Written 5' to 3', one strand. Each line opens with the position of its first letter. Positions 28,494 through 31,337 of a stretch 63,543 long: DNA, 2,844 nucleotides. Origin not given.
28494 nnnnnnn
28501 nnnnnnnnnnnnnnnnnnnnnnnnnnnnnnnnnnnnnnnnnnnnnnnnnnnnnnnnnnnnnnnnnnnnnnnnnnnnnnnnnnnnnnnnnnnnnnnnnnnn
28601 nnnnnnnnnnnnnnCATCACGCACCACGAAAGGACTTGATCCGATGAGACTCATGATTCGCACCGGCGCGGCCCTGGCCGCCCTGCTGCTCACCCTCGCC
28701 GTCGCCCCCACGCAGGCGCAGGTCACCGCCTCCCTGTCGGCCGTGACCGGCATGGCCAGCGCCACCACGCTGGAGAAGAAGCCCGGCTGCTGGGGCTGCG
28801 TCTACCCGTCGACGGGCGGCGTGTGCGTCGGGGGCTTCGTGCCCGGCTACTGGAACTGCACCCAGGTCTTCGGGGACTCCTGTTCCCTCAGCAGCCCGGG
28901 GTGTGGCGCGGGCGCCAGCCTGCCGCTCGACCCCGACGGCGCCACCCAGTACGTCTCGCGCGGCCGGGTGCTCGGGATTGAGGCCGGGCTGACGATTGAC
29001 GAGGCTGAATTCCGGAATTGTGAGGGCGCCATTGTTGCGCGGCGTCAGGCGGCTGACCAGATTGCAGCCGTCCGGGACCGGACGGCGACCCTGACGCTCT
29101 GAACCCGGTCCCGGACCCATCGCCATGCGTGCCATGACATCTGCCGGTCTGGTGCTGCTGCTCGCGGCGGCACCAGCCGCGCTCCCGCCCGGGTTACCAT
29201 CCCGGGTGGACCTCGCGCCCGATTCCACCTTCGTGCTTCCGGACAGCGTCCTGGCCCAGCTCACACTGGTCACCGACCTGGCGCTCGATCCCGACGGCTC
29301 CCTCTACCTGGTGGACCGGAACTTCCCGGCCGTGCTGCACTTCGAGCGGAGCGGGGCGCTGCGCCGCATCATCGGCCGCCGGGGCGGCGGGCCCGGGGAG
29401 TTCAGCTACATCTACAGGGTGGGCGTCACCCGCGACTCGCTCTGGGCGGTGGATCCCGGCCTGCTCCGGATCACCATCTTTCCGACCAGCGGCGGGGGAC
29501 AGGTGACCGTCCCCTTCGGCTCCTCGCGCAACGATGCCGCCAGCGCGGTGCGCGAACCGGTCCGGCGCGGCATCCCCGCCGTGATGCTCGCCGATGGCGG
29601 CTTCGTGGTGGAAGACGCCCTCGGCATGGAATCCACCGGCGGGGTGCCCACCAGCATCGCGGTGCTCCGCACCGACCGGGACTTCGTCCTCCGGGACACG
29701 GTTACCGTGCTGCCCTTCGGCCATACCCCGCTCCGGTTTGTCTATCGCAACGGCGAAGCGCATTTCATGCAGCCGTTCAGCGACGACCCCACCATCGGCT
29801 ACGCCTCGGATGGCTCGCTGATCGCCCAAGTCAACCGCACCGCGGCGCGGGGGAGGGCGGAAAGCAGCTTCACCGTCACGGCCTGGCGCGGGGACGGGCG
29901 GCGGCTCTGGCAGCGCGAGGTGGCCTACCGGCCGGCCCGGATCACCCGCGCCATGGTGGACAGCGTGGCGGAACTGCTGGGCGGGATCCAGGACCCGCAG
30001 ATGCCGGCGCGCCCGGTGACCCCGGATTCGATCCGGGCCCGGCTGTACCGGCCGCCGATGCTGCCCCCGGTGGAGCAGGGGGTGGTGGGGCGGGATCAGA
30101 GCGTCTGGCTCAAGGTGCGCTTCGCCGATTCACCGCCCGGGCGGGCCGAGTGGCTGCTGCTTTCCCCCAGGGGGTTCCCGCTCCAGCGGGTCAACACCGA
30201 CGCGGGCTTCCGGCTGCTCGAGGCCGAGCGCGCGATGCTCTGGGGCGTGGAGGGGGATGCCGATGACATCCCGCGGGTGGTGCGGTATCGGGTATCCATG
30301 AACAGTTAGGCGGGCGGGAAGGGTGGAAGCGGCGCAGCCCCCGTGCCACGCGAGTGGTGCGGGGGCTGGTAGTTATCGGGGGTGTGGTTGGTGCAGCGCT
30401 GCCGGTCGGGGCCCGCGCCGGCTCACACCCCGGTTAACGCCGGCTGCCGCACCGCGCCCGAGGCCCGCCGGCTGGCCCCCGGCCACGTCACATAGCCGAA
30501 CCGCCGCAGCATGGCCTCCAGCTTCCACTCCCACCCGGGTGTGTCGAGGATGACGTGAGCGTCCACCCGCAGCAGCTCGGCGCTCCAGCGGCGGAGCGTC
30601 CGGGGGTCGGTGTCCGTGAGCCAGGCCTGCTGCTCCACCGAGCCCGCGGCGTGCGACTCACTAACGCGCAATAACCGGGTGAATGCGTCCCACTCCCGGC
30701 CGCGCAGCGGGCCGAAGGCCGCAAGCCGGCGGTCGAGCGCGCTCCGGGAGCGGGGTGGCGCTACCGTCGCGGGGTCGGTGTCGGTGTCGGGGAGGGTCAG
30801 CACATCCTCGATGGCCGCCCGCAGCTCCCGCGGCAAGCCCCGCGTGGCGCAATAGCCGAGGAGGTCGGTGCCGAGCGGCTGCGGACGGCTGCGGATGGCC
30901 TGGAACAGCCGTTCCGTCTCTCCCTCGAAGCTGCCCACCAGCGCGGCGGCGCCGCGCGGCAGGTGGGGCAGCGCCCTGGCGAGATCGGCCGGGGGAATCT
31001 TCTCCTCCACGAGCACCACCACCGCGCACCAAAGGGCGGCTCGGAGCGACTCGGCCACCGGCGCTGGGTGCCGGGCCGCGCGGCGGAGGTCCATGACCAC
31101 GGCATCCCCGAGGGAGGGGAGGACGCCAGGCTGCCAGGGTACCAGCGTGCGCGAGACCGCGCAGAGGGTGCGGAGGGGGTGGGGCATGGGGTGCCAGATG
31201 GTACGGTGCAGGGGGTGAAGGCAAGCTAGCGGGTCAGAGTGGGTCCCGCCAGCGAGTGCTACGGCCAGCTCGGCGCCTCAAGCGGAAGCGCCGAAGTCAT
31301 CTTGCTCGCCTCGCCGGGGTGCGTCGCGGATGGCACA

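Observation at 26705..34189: Duplicated four-gene module: divergent 254-aa HTH-like gene, ~330-aa protein, secreted 7-Cys ~150-aa protein, propeller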

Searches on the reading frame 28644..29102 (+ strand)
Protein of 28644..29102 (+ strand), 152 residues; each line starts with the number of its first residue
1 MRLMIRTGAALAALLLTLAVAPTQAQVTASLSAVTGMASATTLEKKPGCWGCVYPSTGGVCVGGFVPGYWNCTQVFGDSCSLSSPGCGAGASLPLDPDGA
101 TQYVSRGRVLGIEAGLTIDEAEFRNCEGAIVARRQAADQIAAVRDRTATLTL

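Call 5: search_protein_families(library=pfam, proteins=[window:28644-29102:+], max_evalue=1)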
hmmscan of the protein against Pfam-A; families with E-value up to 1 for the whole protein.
window:28644-29102:+ (152 aa): 0 families

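Call 6: search_protein_families(library=ncbifam, proteins=[window:28644-29102:+], max_evalue=1)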
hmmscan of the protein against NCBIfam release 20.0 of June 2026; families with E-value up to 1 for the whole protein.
window:28644-29102:+ (152 aa): 0 families

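Call 34: search_solved_structures(query=A2, max_evalue=10)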
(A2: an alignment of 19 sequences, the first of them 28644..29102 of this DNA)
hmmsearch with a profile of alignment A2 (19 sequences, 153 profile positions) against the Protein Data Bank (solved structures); distinct sequences matched with E-value up to 10: 30.
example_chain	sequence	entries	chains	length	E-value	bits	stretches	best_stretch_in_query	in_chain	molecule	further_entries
1b6v_A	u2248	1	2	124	0.023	18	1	26-99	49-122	RIBONUCLEASE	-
1qwq_A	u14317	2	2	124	0.052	16.9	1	26-99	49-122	Ribonuclease | Seminal ribonuclease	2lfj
1y92_A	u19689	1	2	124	0.14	15.5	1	26-99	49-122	Seminal ribonuclease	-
3rh1_A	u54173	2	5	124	0.16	15.3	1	26-99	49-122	Ribonuclease pancreatic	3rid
4ygw_B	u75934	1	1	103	0.19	15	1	26-99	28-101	Ribonuclease A C2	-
1cjq_B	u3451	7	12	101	0.2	15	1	26-99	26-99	PROTEIN (RIBONUCLEASE S) | RNASE S | S PROTEIN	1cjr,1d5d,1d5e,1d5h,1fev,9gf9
1j7z_B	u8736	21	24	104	0.21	14.9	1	26-99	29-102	RIBONUCLEASE PANCREATIC | RIBONUCLEASE S (S-PROTEIN) | Ribonuclease pancreatic, S-Protein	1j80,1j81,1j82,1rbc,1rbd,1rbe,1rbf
3mwq_A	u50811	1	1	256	0.3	14.4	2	26-100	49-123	Ribonuclease pancreatic, LINKER, Ribonuclease pancreatic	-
4n4c_A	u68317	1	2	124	0.3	14.4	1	26-99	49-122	Seminal ribonuclease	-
1y94_A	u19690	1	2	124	0.33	14.3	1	26-99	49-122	Seminal ribonuclease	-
3mx8_A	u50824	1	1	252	0.35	14.2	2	26-100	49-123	Ribonuclease pancreatic, LINKER, Ribonuclease pancreatic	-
3bcm_A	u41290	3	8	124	0.38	14.1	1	26-99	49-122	Seminal ribonuclease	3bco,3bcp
3mwr_A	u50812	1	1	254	0.38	14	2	26-99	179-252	Ribonuclease pancreatic, LINKER, Ribonuclease pancreatic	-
2rln_E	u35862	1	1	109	0.55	13.5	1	26-99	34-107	RIBONUCLEASE S (S-PROTEIN)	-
2oqf_A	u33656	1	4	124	0.59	13.4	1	29-99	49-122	Ribonuclease pancreatic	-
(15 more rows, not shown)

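Call 35: search_solved_structures(query=A2, max_evalue=0.1, show_alignments=1)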
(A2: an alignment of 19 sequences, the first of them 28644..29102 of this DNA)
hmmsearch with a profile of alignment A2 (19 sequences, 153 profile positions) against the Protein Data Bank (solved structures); distinct sequences matched with E-value up to 0.1: 2.
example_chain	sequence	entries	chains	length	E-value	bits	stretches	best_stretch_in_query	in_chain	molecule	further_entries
1b6v_A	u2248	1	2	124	0.023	18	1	26-99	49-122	RIBONUCLEASE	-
1qwq_A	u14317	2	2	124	0.052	16.9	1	26-99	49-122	Ribonuclease | Seminal ribonuclease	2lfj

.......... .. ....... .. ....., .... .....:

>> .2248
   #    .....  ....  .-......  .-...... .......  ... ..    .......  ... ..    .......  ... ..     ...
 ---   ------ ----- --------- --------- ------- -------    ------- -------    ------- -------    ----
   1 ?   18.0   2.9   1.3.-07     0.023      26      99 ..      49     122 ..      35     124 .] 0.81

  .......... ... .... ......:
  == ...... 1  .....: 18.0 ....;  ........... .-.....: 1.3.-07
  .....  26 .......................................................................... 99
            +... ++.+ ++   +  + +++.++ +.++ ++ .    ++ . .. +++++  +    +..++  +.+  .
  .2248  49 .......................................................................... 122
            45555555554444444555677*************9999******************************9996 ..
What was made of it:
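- Tried and rejected: I judged it spurious (calls 34, 35).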

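Call 41: find_homologous_proteins(query=window:28644-29102:+, max_evalue=0.001)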
Query window:28644-29102:+ (152 aa): 43 proteins with E <= 0.001 among 575 candidates.
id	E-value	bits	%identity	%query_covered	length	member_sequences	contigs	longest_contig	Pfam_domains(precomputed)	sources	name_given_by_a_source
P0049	9.3e-81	287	88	100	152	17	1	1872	-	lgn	-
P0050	2.0e-80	286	87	100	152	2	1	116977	-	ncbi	-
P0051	1.8e-72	260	80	100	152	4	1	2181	-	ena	-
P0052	4.1e-70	252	78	100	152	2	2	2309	-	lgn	-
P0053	2.3e-51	192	68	94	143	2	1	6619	-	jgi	jgi:hypothetical protein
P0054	5.4e-50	187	67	84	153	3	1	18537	-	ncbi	-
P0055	9.7e-47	177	63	100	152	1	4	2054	-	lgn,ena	-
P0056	3.5e-45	171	58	100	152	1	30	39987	-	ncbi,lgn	-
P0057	1.4e-44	170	63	84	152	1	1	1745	-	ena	-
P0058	1.8e-44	169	57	97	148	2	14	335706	-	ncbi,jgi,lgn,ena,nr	ncbi:MAG: hypothetical protein IPF77_13285 [Gemmatimonadetes bacterium]|nr:hypothetical protein [Gem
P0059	8.0e-44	167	60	83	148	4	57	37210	-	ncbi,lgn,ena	-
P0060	1.2e-42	163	59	87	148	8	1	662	-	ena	-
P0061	6.9e-41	158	58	86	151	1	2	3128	-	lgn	-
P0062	1.2e-38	150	55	97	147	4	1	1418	-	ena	-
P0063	5.0e-38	148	53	100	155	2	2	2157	-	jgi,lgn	jgi:hypothetical protein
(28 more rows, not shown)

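Call 50: predict_structure(alignment_id=A5)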
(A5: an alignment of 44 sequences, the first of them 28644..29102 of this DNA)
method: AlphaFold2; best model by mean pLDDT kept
length: 152 residues; sequences in the alignment: 44
mean_pLDDT: 53.9   pTM: 0.31
mean pLDDT of the five models: 53.9, 48.7, 47.0, 46.4, 45.4
residues with pLDDT >= 90: 0; 70-90: 17; 50-70: 68; < 50: 67
segments of 3 or more residues with pLDDT < 50: 24-47, 84-92, 97-100, 102-118, 125-129
pLDDT, mean of each block of 10 residues (from residue 1): 63 69 47 42 45 71 53 66 49 48 45 44 52 58 57 45
secondary structure, 60 per line:
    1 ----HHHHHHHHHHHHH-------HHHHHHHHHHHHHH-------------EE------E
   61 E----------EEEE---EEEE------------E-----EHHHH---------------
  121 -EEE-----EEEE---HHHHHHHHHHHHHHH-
elements in order: H5-17 H25-38 E72-75 E79-82 H102-105 E122-124 E130-133 H137-151
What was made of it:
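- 28644..29102 (+): C1, a Sec-type signal peptide plus a mature protein with exactly 7 Cys (CWGC-x8-C-x10-C-x7-C-x6-CG ... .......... ... RTxTLTL-COOH). The AF2 model is unusable (pLDDT 54, call 50).
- C could not be modelled (call 50), and A was not modelled.
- Tried and rejected: No fold search was made on it (call 50).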

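Call 88: search_protein_families(library=padloc, proteins=[window:28644-29102:+], max_evalue=0.01)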
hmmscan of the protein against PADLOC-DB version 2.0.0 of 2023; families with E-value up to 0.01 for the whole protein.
window:28644-29102:+ (152 aa): 0 families

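Call 89: search_protein_families(library=phrogs, proteins=[window:28644-29102:+], max_evalue=0.01)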
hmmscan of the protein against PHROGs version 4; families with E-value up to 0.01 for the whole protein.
window:28644-29102:+ (152 aa): 0 families

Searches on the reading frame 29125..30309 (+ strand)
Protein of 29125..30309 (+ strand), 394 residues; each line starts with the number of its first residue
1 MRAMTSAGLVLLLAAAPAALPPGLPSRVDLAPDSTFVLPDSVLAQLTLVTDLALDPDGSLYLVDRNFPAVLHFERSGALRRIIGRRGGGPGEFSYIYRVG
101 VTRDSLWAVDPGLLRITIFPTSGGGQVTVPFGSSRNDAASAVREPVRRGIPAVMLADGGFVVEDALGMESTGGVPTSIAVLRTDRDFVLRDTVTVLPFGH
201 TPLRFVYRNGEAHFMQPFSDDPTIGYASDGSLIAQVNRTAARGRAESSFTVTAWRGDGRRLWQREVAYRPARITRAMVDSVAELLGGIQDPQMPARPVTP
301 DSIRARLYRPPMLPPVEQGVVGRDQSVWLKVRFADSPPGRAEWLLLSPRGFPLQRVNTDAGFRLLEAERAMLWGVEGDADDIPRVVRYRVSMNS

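Call 5: search_protein_families(library=pfam, proteins=[window:29125-30309:+], max_evalue=1)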
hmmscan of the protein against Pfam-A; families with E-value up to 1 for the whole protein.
window:29125-30309:+ (394 aa): 1 family
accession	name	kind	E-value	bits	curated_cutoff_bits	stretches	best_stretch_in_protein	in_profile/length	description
PF17170.10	DUF5128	-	0.00015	21.5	22.9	1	57-100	53-96/321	6-bladed beta-propeller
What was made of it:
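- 29125..30309 (+): P1, a secreted NHL/DUF5128-type beta-propeller. Pfam PF17170 21.5 bits (call 5).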

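Call 6: search_protein_families(library=ncbifam, proteins=[window:29125-30309:+], max_evalue=1)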
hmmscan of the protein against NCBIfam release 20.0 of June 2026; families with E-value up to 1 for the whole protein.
window:29125-30309:+ (394 aa): 2 families
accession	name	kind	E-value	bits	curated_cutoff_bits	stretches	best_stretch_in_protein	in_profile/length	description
NF035926.1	scyF_NHL_VPEP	equivalog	0.14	11.3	350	1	52-99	157-204/376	scytonemin biosynthesis PEP-CTERM protein ScyF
NF047780.1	LIC12708_fam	subfamily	0.17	10.7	150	1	69-106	157-194/391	LIC_12708 family protein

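Call 88: search_protein_families(library=padloc, proteins=[window:29125-30309:+], max_evalue=0.01)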
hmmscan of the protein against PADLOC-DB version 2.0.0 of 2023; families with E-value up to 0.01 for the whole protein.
window:29125-30309:+ (394 aa): 0 families

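Call 89: search_protein_families(library=phrogs, proteins=[window:29125-30309:+], max_evalue=0.01)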
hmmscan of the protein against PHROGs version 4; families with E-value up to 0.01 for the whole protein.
window:29125-30309:+ (394 aa): 0 families

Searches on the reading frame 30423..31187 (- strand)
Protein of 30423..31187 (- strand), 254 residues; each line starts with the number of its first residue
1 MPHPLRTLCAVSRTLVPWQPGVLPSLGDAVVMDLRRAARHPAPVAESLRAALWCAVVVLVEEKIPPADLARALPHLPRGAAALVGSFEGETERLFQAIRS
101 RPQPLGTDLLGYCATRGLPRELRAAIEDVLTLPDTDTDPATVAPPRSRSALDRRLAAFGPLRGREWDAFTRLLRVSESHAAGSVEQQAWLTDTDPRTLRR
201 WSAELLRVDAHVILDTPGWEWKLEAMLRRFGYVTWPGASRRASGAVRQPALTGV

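Call 5: search_protein_families(library=pfam, proteins=[window:30423-31187:-], max_evalue=1)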
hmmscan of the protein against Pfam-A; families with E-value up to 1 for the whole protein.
window:30423-31187:- (254 aa): 0 families

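Call 6: search_protein_families(library=ncbifam, proteins=[window:30423-31187:-], max_evalue=1)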
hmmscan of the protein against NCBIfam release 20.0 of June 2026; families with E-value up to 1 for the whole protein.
window:30423-31187:- (254 aa): 0 families

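Call 13: find_homologous_proteins(query=window:30423-31187:-, max_evalue=0.001)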
Query window:30423-31187:- (254 aa): 3 proteins with E <= 0.001 among 8000 candidates.
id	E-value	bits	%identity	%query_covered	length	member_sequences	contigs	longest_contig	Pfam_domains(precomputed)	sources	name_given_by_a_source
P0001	1.2e-162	558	100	100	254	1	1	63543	-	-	-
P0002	1.5e-126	439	82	100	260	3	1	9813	-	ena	-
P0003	9.6e-70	253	86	57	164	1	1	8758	-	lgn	-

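Call 14: find_encoding_contigs(protein=P0002, flank=10000)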
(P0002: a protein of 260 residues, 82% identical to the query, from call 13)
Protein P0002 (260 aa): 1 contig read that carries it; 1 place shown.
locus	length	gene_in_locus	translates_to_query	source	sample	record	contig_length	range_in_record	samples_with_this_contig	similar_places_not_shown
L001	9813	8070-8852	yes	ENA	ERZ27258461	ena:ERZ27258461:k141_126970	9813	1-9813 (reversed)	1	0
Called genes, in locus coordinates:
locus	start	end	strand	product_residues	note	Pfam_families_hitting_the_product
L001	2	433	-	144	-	?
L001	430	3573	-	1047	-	PF00873:ACR_tran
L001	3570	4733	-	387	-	PF25919:BSH_CusB (faint), PF00364:Biotin_lipoyl (faint), PF25917:BSH_RND, PF25973:BSH_CzcB, PF25989:YknX_C (faint), PF25954:Beta-barrel_RND_2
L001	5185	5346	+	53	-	-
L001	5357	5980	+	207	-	-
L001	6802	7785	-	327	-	-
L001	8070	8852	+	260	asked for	-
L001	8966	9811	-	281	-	?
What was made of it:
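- The MFP shows faint CusB/CzcB-type hits (call 14).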

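Call 15: find_encoding_contigs(protein=P0003, flank=10000)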
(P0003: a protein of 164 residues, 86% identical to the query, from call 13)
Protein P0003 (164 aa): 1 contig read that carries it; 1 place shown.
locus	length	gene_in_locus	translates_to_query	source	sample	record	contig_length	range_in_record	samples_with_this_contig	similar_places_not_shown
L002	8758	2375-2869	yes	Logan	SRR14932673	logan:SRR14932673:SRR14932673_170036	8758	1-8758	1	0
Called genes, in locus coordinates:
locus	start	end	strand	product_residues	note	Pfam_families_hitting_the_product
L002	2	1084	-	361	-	?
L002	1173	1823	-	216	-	PF13462:Thioredoxin_4, PF01323:DSBA (weak)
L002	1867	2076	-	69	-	-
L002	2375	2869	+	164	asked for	-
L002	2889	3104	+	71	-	-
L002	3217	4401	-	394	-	-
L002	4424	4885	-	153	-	-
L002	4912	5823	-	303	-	-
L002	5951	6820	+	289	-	-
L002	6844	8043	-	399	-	-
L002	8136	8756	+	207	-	?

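Call 59: search_protein_families(library=pfam, proteins=[L002:1173-1847:-, L002:1867-2109:-], max_evalue=0.1)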
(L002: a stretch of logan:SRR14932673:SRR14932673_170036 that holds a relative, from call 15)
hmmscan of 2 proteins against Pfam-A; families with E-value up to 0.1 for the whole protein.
L002:1173-1847:- (224 aa): 3 families
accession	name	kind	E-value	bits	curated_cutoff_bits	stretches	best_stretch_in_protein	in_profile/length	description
PF13462.12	Thioredoxin_4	-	5.2e-18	66.2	23.2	1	56-200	6-151/165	Thioredoxin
PF01323.26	DSBA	-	1.7e-10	41.5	25.6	2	117-200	95-178/191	DSBA-like thioredoxin domain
PF13098.12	Thioredoxin_2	-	0.012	16.4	27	0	64-194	6-81/104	Thioredoxin-like domain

L002:1867-2109:- (80 aa): 0 families

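Call 88: search_protein_families(library=padloc, proteins=[window:30423-31187:-], max_evalue=0.01)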
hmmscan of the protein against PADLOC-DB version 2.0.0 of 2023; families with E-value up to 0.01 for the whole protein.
window:30423-31187:- (254 aa): 0 families

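Call 89: search_protein_families(library=phrogs, proteins=[window:30423-31187:-], max_evalue=0.01)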
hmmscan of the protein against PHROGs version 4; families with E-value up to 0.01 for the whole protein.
window:30423-31187:- (254 aa): 0 families
